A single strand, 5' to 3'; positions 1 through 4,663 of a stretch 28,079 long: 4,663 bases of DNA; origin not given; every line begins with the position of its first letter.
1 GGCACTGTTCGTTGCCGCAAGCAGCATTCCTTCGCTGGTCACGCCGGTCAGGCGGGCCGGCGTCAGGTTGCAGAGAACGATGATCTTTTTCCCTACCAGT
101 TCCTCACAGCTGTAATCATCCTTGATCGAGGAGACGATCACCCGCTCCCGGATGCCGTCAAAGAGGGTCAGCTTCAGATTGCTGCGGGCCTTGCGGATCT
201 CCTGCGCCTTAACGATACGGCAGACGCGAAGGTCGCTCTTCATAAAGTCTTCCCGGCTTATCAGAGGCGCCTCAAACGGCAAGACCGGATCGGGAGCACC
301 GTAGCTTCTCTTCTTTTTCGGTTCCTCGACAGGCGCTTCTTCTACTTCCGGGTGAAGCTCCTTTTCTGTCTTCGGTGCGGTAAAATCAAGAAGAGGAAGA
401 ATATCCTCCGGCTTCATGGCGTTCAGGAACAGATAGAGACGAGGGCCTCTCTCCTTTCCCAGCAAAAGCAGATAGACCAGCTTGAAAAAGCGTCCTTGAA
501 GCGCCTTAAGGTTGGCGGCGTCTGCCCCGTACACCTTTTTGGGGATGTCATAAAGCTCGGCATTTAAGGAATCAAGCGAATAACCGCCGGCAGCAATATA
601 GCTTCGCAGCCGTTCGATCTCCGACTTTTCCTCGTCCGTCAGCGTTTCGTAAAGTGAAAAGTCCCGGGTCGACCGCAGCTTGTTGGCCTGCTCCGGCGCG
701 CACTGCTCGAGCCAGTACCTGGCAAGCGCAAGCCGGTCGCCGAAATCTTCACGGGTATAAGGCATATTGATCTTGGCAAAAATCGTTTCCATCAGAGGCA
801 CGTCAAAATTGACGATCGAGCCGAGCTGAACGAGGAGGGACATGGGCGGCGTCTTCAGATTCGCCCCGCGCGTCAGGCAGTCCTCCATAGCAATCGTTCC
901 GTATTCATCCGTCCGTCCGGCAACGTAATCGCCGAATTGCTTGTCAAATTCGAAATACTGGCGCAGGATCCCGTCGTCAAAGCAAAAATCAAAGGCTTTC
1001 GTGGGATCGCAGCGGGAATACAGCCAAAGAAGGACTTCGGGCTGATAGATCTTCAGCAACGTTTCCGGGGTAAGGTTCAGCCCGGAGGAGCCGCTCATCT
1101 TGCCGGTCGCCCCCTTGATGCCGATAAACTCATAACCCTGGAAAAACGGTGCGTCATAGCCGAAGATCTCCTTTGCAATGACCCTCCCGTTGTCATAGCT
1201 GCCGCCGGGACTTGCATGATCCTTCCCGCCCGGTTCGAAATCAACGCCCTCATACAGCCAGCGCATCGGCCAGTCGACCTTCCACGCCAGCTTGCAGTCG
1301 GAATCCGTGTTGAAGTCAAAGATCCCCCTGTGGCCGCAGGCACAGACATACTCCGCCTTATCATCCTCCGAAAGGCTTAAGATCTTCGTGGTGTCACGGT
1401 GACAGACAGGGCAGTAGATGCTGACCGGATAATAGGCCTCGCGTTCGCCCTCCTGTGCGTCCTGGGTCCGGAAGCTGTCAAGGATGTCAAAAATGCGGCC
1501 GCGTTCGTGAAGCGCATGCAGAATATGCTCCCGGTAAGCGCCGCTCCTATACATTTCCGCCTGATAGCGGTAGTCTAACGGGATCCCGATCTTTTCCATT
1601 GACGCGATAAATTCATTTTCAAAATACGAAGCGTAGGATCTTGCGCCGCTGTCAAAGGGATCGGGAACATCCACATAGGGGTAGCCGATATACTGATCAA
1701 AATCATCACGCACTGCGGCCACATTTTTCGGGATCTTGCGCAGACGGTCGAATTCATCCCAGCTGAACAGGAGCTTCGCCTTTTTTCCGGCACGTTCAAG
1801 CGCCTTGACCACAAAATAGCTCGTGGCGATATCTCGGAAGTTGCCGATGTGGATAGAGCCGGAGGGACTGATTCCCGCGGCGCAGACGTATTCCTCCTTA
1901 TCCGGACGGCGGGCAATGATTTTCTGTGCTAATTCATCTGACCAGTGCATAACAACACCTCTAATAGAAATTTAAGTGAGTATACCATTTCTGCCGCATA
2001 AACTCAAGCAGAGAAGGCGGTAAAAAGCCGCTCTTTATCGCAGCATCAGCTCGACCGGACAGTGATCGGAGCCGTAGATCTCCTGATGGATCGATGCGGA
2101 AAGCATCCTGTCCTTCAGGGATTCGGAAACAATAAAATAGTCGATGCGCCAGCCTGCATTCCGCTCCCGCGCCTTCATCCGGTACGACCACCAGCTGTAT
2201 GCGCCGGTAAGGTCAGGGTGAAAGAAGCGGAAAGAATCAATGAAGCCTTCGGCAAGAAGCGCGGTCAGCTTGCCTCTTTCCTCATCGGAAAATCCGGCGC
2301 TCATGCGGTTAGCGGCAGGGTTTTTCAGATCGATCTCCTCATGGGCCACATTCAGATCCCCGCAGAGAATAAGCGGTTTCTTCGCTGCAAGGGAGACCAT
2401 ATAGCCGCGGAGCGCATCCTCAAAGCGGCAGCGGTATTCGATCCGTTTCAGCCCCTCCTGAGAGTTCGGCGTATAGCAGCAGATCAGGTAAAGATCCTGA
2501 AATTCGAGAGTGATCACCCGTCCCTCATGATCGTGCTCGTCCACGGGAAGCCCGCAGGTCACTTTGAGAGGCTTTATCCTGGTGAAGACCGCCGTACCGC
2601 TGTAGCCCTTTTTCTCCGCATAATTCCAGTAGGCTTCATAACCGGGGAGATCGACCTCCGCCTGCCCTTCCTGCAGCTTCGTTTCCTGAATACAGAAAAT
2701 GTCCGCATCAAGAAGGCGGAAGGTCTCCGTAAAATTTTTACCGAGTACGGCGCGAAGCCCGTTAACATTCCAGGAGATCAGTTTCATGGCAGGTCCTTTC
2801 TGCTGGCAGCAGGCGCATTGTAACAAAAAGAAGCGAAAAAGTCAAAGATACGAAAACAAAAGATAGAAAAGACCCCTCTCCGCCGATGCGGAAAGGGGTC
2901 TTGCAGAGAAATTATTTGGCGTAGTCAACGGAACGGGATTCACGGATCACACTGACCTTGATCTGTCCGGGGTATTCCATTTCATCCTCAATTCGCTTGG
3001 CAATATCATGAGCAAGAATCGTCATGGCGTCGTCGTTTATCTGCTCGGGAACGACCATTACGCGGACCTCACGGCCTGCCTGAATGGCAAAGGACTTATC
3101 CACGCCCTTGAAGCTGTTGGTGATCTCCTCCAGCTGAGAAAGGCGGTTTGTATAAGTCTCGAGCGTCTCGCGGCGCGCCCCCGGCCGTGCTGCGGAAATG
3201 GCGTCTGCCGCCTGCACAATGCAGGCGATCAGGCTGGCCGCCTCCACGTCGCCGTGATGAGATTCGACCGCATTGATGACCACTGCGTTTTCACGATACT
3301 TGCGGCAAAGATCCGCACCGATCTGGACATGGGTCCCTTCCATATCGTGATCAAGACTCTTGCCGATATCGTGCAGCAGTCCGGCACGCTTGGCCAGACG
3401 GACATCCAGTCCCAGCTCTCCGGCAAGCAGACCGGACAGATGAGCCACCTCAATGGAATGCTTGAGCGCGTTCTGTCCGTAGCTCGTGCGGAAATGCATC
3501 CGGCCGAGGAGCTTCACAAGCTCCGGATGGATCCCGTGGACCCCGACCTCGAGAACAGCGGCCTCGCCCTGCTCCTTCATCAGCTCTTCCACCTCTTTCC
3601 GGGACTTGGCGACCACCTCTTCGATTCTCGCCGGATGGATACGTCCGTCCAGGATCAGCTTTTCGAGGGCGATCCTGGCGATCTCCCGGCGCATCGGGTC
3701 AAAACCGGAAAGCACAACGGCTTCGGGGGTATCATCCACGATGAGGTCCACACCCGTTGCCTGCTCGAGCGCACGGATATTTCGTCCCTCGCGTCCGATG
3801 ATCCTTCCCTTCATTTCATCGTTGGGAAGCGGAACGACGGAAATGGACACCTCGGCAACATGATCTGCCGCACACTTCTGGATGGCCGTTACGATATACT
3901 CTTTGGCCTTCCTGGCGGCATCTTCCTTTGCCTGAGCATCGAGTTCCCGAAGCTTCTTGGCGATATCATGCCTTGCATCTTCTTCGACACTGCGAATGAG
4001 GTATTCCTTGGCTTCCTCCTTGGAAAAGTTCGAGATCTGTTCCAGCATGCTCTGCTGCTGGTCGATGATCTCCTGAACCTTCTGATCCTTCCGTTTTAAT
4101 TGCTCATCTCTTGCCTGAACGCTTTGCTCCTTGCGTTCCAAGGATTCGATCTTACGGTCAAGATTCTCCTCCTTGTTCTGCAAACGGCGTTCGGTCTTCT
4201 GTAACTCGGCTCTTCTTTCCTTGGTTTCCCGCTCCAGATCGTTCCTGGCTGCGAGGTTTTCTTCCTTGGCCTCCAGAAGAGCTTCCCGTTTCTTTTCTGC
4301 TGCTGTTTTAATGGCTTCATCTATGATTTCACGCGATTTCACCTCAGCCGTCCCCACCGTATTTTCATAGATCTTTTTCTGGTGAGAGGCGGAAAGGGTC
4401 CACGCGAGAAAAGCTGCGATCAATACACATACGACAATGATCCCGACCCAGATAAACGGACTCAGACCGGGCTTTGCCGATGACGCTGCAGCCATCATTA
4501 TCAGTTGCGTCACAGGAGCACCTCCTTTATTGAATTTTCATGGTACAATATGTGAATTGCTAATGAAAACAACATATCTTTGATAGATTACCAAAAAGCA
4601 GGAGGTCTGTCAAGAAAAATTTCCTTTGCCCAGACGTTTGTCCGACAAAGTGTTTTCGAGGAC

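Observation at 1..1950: Class I LysRS fused to a MetRS/Trbp111-type tRNA-binding domain, missed by the ORF track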

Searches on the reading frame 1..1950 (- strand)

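Call 4: search_protein_families(library=pfam, proteins=[window:1-1950:-], max_evalue=0.01)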
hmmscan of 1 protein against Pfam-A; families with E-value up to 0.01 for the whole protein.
window:1-1950:- (650 aa): 2 families
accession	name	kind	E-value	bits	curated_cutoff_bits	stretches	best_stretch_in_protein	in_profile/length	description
PF01921.24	tRNA-synt_1f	-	2.9e-108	362.5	27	1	1-345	1-342/360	tRNA synthetases class I (K)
PF01588.26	tRNA_bind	-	9.9e-18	64.5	27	1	574-648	1-76/96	Putative tRNA binding domain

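Call 5: search_protein_families(library=ncbifam, proteins=[window:1-1950:-], max_evalue=0.01)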
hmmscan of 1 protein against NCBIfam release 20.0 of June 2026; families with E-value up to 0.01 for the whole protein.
window:1-1950:- (650 aa): 11 families
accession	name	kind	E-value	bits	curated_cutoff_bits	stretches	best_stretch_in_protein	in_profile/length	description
TIGR00467.1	lysS_arch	equivalog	1.5e-107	360.3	147.55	1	1-512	1-502/515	lysine--tRNA ligase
NF001968.0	PRK00750.1-2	equivalog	4.3e-45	154.1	648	1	3-510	15-508/528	lysine--tRNA ligase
TIGR00399.1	metG_C_term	equivalog_domain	6.5e-27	94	116.65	1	560-649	30-119/139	methionine--tRNA ligase subunit beta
NF001100.0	PRK00133.1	equivalog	7.9e-24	84.2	587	1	558-648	566-655/676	methionine--tRNA ligase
NF008900.0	PRK12267.1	equivalog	2.5e-22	79.1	598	1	551-648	530-628/648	methionine--tRNA ligase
NF007492.0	PRK10089.1-1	equivalog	6.3e-13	48.6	150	1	565-647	5-87/110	tRNA-binding protein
TIGR02222.1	chap_CsaA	subfamily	8.1e-11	41.9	119.65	1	567-648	2-86/107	export-related chaperone CsaA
NF007494.0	PRK10089.1-3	equivalog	9.4e-11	41.7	109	1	565-646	5-89/112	tRNA-binding protein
NF007496.0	PRK10089.1-5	equivalog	5.8e-10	39.4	171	1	566-645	4-85/109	chaperone CsaA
NF007495.0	PRK10089.1-4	equivalog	1.1e-08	35.6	117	1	563-646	4-90/113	tRNA-binding protein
NF007493.0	PRK10089.1-2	equivalog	4.8e-06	26.6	160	1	564-642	4-85/112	tRNA-binding protein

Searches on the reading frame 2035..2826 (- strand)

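Call 74: search_protein_families(library=pfam, proteins=[window:2035-2826:-], max_evalue=0.00001)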
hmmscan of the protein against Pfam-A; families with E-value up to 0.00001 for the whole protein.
window:2035-2826:- (263 aa): 2 families
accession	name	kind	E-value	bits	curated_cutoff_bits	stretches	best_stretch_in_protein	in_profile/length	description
PF03372.29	Exo_endo_phos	-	1.5e-29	103.7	24.5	1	17-255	1-225/225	Endonuclease/Exonuclease/phosphatase family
PF14529.12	Exo_endo_phos_2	-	9e-06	26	27.4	0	113-164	2-45/117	Endonuclease-reverse transcriptase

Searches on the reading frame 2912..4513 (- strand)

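Call 74: search_protein_families(library=pfam, proteins=[window:2912-4513:-], max_evalue=0.00001)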
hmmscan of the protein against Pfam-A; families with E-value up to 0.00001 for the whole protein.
window:2912-4513:- (533 aa): 3 families
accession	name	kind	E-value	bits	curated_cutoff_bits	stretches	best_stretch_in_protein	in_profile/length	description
PF12072.13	RNase_Y_N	-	8.6e-56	189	32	1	26-218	2-201/201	RNase Y N-terminal region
PF01966.28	HD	-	6.4e-19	68.8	22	1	350-441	2-115/116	HD domain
PF00013.35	KH_1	-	5.2e-09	36.2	21.5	1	228-284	5-65/66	KH domain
